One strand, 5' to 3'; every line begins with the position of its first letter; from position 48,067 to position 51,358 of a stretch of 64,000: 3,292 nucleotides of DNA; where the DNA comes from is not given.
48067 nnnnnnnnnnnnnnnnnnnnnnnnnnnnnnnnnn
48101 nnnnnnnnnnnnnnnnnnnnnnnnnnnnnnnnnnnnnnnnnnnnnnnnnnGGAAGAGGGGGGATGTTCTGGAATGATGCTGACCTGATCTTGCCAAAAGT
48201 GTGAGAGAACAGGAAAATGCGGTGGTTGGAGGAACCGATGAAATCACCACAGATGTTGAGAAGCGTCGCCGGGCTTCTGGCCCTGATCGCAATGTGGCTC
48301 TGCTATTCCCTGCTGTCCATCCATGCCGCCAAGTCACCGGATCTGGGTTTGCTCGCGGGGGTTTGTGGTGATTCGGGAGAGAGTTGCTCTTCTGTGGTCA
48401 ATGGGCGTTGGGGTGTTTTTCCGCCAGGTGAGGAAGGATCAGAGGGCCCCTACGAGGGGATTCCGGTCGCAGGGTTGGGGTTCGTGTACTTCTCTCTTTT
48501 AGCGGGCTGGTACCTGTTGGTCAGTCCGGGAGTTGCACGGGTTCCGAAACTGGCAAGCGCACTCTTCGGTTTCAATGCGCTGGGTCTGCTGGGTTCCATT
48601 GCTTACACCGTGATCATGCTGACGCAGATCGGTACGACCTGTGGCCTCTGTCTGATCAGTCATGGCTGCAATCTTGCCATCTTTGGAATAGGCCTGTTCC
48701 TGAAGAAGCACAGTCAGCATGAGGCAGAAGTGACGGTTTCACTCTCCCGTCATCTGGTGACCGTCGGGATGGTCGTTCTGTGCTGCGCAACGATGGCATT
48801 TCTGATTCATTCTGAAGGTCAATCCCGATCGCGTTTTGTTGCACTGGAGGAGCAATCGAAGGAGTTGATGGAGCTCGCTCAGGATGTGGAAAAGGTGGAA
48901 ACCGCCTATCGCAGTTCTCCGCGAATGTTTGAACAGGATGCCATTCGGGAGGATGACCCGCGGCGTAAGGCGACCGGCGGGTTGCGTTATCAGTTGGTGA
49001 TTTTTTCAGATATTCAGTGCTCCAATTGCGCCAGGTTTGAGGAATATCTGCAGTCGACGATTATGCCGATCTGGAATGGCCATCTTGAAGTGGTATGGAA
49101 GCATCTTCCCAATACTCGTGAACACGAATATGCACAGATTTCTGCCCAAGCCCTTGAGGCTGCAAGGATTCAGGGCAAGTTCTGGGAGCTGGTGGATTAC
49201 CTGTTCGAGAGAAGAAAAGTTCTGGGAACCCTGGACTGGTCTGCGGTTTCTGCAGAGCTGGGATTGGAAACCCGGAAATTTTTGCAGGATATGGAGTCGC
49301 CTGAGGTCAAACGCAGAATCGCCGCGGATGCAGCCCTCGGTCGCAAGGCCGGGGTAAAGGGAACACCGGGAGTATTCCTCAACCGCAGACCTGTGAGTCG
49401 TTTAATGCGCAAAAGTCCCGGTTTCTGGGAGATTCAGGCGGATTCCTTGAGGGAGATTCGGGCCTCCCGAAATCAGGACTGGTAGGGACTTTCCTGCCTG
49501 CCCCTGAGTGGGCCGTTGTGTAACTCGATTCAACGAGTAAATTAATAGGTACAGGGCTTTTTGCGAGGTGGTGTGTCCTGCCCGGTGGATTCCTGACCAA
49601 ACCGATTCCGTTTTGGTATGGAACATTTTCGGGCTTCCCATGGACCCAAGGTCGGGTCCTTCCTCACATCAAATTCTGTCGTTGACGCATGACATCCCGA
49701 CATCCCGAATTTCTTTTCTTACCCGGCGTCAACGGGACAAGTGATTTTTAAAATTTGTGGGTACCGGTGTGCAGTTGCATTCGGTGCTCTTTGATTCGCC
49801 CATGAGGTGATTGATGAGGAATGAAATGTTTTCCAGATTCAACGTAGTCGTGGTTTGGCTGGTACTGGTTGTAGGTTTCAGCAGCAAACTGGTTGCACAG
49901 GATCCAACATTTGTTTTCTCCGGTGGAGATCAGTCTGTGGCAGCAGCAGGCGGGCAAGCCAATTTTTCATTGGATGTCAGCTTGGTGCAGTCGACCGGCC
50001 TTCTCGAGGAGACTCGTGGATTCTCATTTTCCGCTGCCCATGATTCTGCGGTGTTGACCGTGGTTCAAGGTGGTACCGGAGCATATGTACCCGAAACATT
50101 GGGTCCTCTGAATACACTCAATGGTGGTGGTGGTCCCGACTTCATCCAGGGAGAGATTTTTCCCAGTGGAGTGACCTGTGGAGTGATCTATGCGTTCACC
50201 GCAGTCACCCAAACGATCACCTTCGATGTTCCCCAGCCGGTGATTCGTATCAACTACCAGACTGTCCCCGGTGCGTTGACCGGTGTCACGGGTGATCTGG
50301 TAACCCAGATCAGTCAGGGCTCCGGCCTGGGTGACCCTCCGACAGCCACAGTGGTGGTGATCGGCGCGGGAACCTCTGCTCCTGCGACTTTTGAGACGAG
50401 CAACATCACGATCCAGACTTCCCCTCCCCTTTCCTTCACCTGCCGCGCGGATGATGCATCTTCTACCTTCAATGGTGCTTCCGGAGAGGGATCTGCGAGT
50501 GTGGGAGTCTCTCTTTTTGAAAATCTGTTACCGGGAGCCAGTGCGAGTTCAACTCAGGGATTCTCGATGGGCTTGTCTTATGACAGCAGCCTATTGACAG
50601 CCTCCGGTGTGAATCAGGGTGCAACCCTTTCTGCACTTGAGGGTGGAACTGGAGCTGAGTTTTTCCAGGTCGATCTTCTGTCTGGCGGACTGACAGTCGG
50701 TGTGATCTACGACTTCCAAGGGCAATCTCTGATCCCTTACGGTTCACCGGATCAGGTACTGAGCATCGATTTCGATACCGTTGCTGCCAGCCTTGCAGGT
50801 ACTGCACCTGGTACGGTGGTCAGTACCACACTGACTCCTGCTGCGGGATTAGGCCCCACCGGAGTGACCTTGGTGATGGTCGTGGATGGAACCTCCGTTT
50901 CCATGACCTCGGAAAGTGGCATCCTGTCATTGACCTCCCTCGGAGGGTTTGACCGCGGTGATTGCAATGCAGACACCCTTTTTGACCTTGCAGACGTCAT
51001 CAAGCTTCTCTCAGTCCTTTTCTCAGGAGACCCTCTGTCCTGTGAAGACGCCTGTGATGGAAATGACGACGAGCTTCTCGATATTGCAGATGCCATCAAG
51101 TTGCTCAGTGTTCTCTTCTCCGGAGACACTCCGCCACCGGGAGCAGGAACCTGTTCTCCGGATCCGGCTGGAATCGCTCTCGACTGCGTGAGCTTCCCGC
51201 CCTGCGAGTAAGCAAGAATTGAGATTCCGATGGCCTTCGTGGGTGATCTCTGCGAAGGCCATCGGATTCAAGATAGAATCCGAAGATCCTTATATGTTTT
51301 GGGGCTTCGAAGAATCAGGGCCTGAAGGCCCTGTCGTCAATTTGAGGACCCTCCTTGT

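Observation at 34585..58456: Split cluster of six secreted modular proteins sharing a dockerin-like C-terminus, four also carrying cohesin-like modules: candidate non-cellulosomal cohesin-dockerin assembly around an M4 protease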

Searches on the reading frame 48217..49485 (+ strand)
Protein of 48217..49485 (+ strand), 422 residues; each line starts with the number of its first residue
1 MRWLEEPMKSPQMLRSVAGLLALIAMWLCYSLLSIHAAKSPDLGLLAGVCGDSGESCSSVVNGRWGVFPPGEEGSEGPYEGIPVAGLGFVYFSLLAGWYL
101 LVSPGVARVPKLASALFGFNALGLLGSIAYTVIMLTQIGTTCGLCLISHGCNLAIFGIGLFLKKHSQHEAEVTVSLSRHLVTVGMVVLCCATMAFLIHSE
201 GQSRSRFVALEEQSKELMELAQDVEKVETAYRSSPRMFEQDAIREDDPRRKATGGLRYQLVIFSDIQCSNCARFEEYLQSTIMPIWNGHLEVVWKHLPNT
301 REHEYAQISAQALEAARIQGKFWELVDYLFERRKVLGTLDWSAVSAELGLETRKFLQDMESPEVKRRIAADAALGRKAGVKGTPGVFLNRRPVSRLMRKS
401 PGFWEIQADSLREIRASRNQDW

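Call 18: search_protein_families(library=pfam, proteins=[window:48217-49485:+], max_evalue=0.001)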
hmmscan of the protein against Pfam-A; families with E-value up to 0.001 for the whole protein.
window:48217-49485:+ (422 aa): 4 families
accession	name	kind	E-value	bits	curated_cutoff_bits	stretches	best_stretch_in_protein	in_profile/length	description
PF13462.12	Thioredoxin_4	-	2e-12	48.1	23.2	1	260-394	17-151/165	Thioredoxin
PF07884.19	VKOR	-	3.9e-12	46.9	27.5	1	19-157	4-131/134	Vitamin K epoxide reductase family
PF01323.26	DSBA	-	5.6e-11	43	25.6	1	260-391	2-175/191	DSBA-like thioredoxin domain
PF13098.12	Thioredoxin_2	-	0.00019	22.2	27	1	257-388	6-81/104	Thioredoxin-like domain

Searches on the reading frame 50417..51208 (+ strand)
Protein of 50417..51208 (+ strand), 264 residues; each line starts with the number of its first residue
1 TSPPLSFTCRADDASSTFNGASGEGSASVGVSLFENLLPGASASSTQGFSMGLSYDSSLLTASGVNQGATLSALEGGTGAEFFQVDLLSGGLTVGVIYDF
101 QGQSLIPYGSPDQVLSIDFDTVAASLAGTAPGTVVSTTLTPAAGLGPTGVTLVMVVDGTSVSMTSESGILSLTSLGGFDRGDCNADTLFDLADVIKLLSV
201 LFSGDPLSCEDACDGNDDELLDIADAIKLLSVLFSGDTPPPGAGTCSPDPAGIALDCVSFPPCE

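Call 32: find_related_loci(query=A4, collection=genome_contigs, flank=10000)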
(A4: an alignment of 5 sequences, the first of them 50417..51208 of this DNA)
Query A4 (264 aa) in genome_contigs; peptide patterns used: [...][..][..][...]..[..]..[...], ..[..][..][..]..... (x = any residue, [..] = any of these).
592 stretches matched a pattern (row limit reached: there are more); 533 encode a relative of the query (tblastn E <= 1e-3); the best 80 are kept; 78 distinct loci.
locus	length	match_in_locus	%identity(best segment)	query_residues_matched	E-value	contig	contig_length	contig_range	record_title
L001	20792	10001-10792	77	1-264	2e-129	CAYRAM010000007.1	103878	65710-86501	MAG TPA_asm: uncultured Planctomycetia bacterium isolate binchicken_co275_63 genome assembly, contig: NODE_105_length_10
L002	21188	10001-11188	49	2-263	1e-79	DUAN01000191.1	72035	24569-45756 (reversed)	MAG TPA_asm: Planctomycetota bacterium isolate UWMA-0276 NODE_584_length_72035_cov_0.735098, whole genome shotgun sequen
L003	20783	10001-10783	40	4-263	2e-48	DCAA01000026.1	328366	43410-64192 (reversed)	MAG TPA_asm: Planctomycetes bacterium UBA1146 UBA1146_contig_4708, whole genome shotgun sequence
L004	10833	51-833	38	4-263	7e-46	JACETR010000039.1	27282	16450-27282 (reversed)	MAG: Planctomycetota bacterium isolate MCMED-G47 Planctomycetes-MCMED-G47-C39, whole genome shotgun sequence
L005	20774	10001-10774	40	7-263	1e-44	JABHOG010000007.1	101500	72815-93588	MAG: Planctomycetota bacterium isolate SI037S4_bin26 k141_42634, whole genome shotgun sequence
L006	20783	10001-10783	38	4-263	1e-45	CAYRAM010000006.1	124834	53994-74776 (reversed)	MAG TPA_asm: uncultured Planctomycetia bacterium isolate binchicken_co275_63 genome assembly, contig: NODE_65_length_124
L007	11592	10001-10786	36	4-264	3e-43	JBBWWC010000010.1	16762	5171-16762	MAG: Planctomycetota bacterium isolate OC6_150m_MAG_282 OC6_150m_contig_4764692, whole genome shotgun sequence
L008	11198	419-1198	38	7-263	1e-41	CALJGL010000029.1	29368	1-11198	MAG: uncultured bacterium isolate S2_Bin_METABAT__259_1 genome assembly, contig: c_000000920807, whole genome shotgun se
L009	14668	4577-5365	54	2-264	9e-85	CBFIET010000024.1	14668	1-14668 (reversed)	MAG: Planctomycetota bacterium isolate Co_bin_687_orig genome assembly, contig: Co_bin_687_orig_Co_c_000000491695, whole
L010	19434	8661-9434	40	7-263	4e-39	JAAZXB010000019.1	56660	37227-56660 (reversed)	MAG: Planctomycetota bacterium isolate bin110s NODE_19_length_56660_cov_15.953432, whole genome shotgun sequence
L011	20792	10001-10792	39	1-263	8e-39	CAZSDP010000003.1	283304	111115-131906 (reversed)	MAG TPA_asm: uncultured Planctomycetia bacterium isolate binchicken_co275_154 genome assembly, contig: NODE_6_length_283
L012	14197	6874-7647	37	7-263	6e-34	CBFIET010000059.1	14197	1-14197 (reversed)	MAG: Planctomycetota bacterium isolate Co_bin_687_orig genome assembly, contig: Co_bin_687_orig_Co_c_000001366030, whole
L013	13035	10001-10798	35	3-263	2e-32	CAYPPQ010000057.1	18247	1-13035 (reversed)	MAG TPA_asm: uncultured Planctomycetia bacterium isolate binchicken_co147_300 genome assembly, contig: NODE_10030_length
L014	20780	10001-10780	37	7-263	3e-40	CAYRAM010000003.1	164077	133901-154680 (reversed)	MAG TPA_asm: uncultured Planctomycetia bacterium isolate binchicken_co275_63 genome assembly, contig: NODE_17_length_164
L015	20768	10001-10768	37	6-257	1e-30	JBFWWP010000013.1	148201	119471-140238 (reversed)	MAG: Planctomycetota bacterium isolate CA_2019_TPBS_12 NODE_988_length_148201_cov_15.884078_TPBS, whole genome shotgun s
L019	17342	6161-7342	37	3-230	2e-28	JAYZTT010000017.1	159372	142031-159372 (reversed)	MAG: Planctomycetota bacterium isolate XB_MAG50 DB_MAG50_0017, whole genome shotgun sequence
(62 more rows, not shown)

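Call 35: predict_structure(alignment_id=A3)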
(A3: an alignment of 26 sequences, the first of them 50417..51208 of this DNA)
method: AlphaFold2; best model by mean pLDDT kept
length: 264 residues; sequences in the alignment: 26
mean_pLDDT: 91.6   pTM: 0.76
mean pLDDT of the five models: 91.6, 91.6, 90.4, 89.9, 89.9
residues with pLDDT >= 90: 194; 70-90: 59; 50-70: 11; < 50: 0
segments of 3 or more residues with pLDDT < 50: none
pLDDT, mean of each block of 10 residues (from residue 1): 90 93 93 96 96 98 97 95 96 95 93 98 93 93 88 96 98 86 90 96 93 92 95 87 70 76 63
secondary structure, 60 per line:
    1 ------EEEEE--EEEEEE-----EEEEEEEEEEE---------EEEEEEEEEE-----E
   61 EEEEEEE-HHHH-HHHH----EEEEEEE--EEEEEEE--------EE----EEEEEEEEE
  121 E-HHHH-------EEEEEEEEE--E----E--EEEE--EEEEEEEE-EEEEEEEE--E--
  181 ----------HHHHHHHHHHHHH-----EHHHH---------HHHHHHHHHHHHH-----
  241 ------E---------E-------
elements in order: E7-11 E14-19 E25-35 E45-54 E60-67 H69-72 H74-77 E82-88 E91-97 E112-121 H123-126 E134-142 E153-156 E159-166 E168-175 H191-203 H210-213 H223-235
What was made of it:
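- On Cohesin module (Pfam PF00963; cellulosomal type I/II/III cohesins): AF2 model of D aa 203-466, pLDDT 91.6 (call 35).
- The cohesin-like module plus tail model has pLDDT 91.6 (call 35). The two-domain model's pTM of 0.76 (call 35) could mean a fixed Coh-Doc unit rather than a free plug. The two-domain model has a fairly high pTM of 0.76 (call 35), consistent with a fixed mutual orientation.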

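Call 37: fold_search(model_id=the predicted structure, library=pdb)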
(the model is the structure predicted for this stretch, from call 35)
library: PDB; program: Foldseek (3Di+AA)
matches with E <= 10: 1601; with E <= 0.001: 65
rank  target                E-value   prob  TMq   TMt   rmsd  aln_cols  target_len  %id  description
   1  5lxv_A                7.9e-11  1.00  0.44  0.64   4.8       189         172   14  Crystal structure of Ruminococcus flavefaciens scaffoldin C cohesin in complex with a dockerin from an uncharacterized (released 2016-10-19)
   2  5lxv_C                9.9e-11  1.00  0.43  0.62   4.9       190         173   14  Crystal structure of Ruminococcus flavefaciens scaffoldin C cohesin in complex with a dockerin from an uncharacterized (released 2016-10-19)
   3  6kgf_A                2.3e-09  1.00  0.43  0.74   4.2       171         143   15  Crystal structure of CaDoc0917(R16D)-CaCohA2 complex at pH 8.2 (released 2020-07-08)
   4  6kgf_C                3.1e-09  1.00  0.43  0.72   4.5       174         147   16  Crystal structure of CaDoc0917(R16D)-CaCohA2 complex at pH 8.2 (released 2020-07-08)
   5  6kge_A                5.2e-09  1.00  0.44  0.78   4.0       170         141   15  Crystal structure of CaDoc0917(R16D)-CaCohA2 complex at pH 5.5 (released 2020-07-08)
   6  6kgc_A                1.0e-08  1.00  0.43  0.74   4.1       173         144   16  Crystal structure of CaDoc0917(R49D)-CaCohA2 complex at pH 5.4 (released 2020-07-08)
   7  6kgd_A                1.6e-08  1.00  0.44  0.74   4.0       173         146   15  Crystal structure of CaDoc0917(R49D)-CaCohA2 complex at pH 8.0 (released 2020-07-08)
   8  4dh2_A                1.7e-08  1.00  0.48  0.76   3.7       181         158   12  Crystal structure of Coh-OlpC(Cthe_0452)-Doc435(Cthe_0435) complex: A novel type I Cohesin-Dockerin complex from Clost (released 2012-11-28)
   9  5nrm_A                2.0e-08  1.00  0.43  0.76   3.9       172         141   16  Crystal structure of the sixth cohesin from Acetivibrio cellulolyticus' scaffoldin B in complex with Cel5 dockerin S51 (released 2018-01-31)
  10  4dh2_C                3.8e-08  1.00  0.48  0.76   3.7       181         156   12  Crystal structure of Coh-OlpC(Cthe_0452)-Doc435(Cthe_0435) complex: A novel type I Cohesin-Dockerin complex from Clost (released 2012-11-28)
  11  1g1k_A                4.3e-08  1.00  0.42  0.73   4.1       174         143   16  COHESIN MODULE FROM THE CELLULOSOME OF CLOSTRIDIUM CELLULOLYTICUM (released 2000-11-22)
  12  2vn5_C                4.8e-08  1.00  0.44  0.75   4.0       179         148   15  The Clostridium cellulolyticum dockerin displays a dual binding mode for its cohesin partner (released 2008-05-20)
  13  5nrk_A                5.1e-08  1.00  0.43  0.73   4.1       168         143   16  Crystal structure of the sixth cohesin from Acetivibrio cellulolyticus' scaffoldin B in complex with Cel5 dockerin S15 (released 2018-01-31)
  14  4ums                  7.6e-08  1.00  0.43  0.69   4.2       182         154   13  The crystal structure of the seventh ScaB type I cohesin from Pseudobacteroides cellulosolvens (released 2015-05-06)
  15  4uyp_C                9.0e-08  1.00  0.43  0.73   4.1       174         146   13  High resolution structure of the third cohesin ScaC in complex with the ScaB dockerin with a mutation in the N-termina (released 2015-04-15)
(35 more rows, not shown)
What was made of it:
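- On Cohesin module (Pfam PF00963; cellulosomal type I/II/III cohesins): Foldseek against PDB: ranks 1-37 are all cohesins and 45 of the 50 shown are; best is 5lxv_A at E 7.9e-11; target TM reaches 0.78 (call 37).
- Foldseek ranks 1-37 are all cohesin modules, as are 45 of the 50 hits shown; best E is 7.9e-11 and target TM reaches 0.78 (call 37).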

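Call 40: search_protein_families(library=pfam, alignment_id=A5, max_evalue=0.001)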
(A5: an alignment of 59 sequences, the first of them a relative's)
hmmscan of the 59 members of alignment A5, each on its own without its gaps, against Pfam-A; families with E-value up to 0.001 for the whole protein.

A. member 1, L002:4233-7307:+ (1025 aa): 4 families
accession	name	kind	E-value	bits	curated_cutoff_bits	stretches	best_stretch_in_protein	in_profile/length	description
PF16656.11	Pur_ac_phosph_N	-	2.3e-15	57.4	30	1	91-170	8-93/93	Purple acid Phosphatase, N-terminal domain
PF00149.33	Metallophos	-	4e-08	34.3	21.5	1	225-382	35-191/191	Calcineurin-like phosphoesterase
PF16655.11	PhoD_N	-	9e-05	23.4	30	1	125-165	45-85/90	PhoD-like phosphatase, N-terminal domain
PF00404.24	Dockerin_1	-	0.00031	21.3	22.9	1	941-985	2-48/57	Dockerin type I domain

B. families by the number of members that match (of 59 scanned): 45 families (the first 25 are shown)
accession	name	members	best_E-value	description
PF00404.24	Dockerin_1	17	6e-12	Dockerin type I domain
PF13517.12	FG-GAP_3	11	5.9e-51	FG-GAP-like repeat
PF01839.29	FG-GAP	10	1.5e-23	FG-GAP repeat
PF01483.27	P_proprotein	7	9.6e-25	Proprotein convertase P-domain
PF01833.30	TIG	6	2.2e-55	IPT/TIG domain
PF13205.12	Big_5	5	1.8e-15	Bacterial Ig-like domain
PF01436.27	NHL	3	2e-06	NHL repeat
PF02494.22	HYR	2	1.5e-238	HYR domain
PF13927.12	Ig_3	2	2.2e-25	Immunoglobulin domain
PF07679.22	I-set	2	1.5e-17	Immunoglobulin I-set domain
PF03372.29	Exo_endo_phos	2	1.9e-11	Endonuclease/Exonuclease/phosphatase family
PF00149.33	Metallophos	2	4e-08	Calcineurin-like phosphoesterase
PF23759.1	GBD_T9SS_assoc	2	2.1e-05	Galactose binding domain-like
PF12256.14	TcdB_toxin_midN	2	0.00025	Insecticide toxin TcdB middle/N-terminal region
PF00932.25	LTD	1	1.6e-43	Lamin Tail Domain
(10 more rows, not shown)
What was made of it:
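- On Dockerin type I (Pfam PF00404): Relatives with the same tail reach Dockerin_1 at 6e-12 (call 40).
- Closest known: 'Planctosome' hypothesised for freshwater Nemodlikiaceae. Same: The relatives' cargo shares its domain vocabulary: LTD, proprotein-convertase P-domain, HYR (call 40).
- It is attached to very diverse passengers (call 40), as sorting domains are. Many cargo domains are adhesin-like: FG-GAP, TIG, HYR, cadherin (call 40). Phosphatases and other enzymes also carry the dockerin (call 40).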

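Call 41: search_protein_families(library=pfam, proteins=[L001:13197-18047:+, L002:11518-16341:+, L009:5736-10127:+, L019:11581-16632:+, L003:6659-10786:+, L012:2812-7650:+], max_evalue=0.0001)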
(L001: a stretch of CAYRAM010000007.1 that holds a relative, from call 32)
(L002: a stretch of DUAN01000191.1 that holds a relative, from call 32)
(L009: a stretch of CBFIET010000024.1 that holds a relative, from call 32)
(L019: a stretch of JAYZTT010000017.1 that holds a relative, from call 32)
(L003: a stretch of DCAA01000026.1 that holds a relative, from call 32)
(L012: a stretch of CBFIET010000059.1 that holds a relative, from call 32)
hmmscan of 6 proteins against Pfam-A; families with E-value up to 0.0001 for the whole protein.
L001:13197-18047:+ (1617 aa): 4 families
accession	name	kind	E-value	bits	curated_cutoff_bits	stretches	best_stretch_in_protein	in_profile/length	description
PF02868.21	Peptidase_M4_C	-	1.2e-25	90.7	24.4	1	353-532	1-147/165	Thermolysin metallopeptidase, alpha-helical domain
PF07504.19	FTP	-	2.7e-10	40.4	21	1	104-153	2-51/51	Fungalysin/Thermolysin Propeptide Motif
PF23759.1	GBD_T9SS_assoc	-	5.7e-10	39.9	27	0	936-1039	3-100/116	Galactose binding domain-like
PF01447.24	Peptidase_M4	-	8.9e-07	29.9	22.4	1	283-350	71-145/145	Thermolysin metallopeptidase, catalytic domain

L002:11518-16341:+ (1608 aa): 4 families
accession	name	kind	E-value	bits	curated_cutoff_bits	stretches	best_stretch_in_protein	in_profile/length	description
PF02868.21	Peptidase_M4_C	-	4.9e-26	92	24.4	1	346-526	1-149/165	Thermolysin metallopeptidase, alpha-helical domain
PF23759.1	GBD_T9SS_assoc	-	2.8e-15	57.1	27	1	571-667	1-91/116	Galactose binding domain-like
PF07504.19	FTP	-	1.9e-09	37.6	21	1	98-147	2-51/51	Fungalysin/Thermolysin Propeptide Motif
PF01447.24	Peptidase_M4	-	1.1e-08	36.1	22.4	1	277-343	72-145/145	Thermolysin metallopeptidase, catalytic domain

L009:5736-10127:+ (1464 aa): 4 families
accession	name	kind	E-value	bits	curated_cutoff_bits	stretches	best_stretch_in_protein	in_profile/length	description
PF02868.21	Peptidase_M4_C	-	4e-26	92.3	24.4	1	351-529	1-147/165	Thermolysin metallopeptidase, alpha-helical domain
PF07504.19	FTP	-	1.6e-11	44.3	21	1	103-152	2-51/51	Fungalysin/Thermolysin Propeptide Motif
PF23759.1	GBD_T9SS_assoc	-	2.1e-11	44.6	27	0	576-668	1-87/116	Galactose binding domain-like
PF01447.24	Peptidase_M4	-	4.4e-09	37.4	22.4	1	283-347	73-144/145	Thermolysin metallopeptidase, catalytic domain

L019:11581-16632:+ (1684 aa): 5 families
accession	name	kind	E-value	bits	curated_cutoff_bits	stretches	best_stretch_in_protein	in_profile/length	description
PF01833.30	TIG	-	3.6e-17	62.6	20.9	1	1432-1512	1-84/84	IPT/TIG domain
PF13517.12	FG-GAP_3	-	1.8e-12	48.1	26.9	2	456-511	1-60/61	FG-GAP-like repeat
PF13205.12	Big_5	-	2.8e-11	44.5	23.6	1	37-141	2-105/105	Bacterial Ig-like domain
PF00404.24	Dockerin_1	-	8.6e-06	26.3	22.9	0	1608-1661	2-56/57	Dockerin type I domain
PF01839.29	FG-GAP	-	5e-05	23.5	22.1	0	497-517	5-24/37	FG-GAP repeat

L003:6659-10786:+ (1376 aa): 4 families
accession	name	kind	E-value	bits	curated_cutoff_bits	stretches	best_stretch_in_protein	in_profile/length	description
PF02868.21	Peptidase_M4_C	-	6.8e-27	94.8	24.4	1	441-622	1-149/165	Thermolysin metallopeptidase, alpha-helical domain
PF07504.19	FTP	-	2.5e-10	40.5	21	1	209-243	17-51/51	Fungalysin/Thermolysin Propeptide Motif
PF23759.1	GBD_T9SS_assoc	-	4.6e-08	33.8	27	0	667-789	2-109/116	Galactose binding domain-like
PF01447.24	Peptidase_M4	-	5.2e-08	33.9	22.4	1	362-437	63-144/145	Thermolysin metallopeptidase, catalytic domain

L012:2812-7650:+ (1613 aa): 2 families
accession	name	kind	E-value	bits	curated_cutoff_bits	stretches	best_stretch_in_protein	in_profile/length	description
PF23759.1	GBD_T9SS_assoc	-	1.3e-27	96.8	27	2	1152-1268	3-105/116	Galactose binding domain-like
PF13365.12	Trypsin_2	-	3.3e-06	28.3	27.6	1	253-415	1-143/144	Trypsin-like peptidase domain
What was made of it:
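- The M4-GBD-Coh-Doc architecture recurs in four other MAG loci, and a trypsin-like version also exists (call 41).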
